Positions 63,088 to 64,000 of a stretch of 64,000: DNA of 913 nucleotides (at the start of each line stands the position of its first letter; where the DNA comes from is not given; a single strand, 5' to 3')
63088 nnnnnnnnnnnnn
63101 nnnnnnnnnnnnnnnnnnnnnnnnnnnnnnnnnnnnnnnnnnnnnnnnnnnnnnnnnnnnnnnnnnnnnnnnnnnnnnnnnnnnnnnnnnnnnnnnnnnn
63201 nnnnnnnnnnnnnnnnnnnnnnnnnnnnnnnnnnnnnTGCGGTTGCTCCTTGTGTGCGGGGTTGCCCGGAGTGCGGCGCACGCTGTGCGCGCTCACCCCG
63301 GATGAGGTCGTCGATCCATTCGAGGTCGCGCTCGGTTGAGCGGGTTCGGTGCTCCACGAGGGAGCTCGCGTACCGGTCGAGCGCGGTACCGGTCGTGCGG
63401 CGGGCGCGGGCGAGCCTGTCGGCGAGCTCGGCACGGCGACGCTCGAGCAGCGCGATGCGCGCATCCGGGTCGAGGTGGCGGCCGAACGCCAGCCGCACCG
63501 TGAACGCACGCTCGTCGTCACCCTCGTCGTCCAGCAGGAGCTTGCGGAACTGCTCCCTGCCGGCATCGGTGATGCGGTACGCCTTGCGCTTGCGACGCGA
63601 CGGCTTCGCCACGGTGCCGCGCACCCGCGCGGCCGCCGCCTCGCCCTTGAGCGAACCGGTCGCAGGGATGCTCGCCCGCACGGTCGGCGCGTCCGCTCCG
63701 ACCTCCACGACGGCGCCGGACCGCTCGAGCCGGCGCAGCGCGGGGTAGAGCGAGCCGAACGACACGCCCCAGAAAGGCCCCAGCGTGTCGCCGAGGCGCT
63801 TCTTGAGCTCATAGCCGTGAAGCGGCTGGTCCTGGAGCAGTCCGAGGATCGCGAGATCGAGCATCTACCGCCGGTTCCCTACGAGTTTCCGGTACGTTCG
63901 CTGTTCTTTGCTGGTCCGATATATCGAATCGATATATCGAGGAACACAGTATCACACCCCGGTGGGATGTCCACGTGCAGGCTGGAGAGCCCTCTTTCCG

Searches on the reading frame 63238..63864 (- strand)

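Call 20: search_protein_families(library=pfam, proteins=[window:63238-63864:-], max_evalue=0.0001)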
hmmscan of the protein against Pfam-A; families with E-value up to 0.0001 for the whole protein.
window:63238-63864:- (209 aa): 2 families
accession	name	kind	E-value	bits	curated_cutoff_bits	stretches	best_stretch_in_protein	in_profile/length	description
PF03551.20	PadR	-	1.8e-18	66.8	27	1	6-54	1-49/75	Transcriptional regulator PadR-like family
PF10400.15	Vir_act_alpha_C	-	7.9e-07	30.1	22.4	1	121-188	5-74/78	Virulence activator alpha C-term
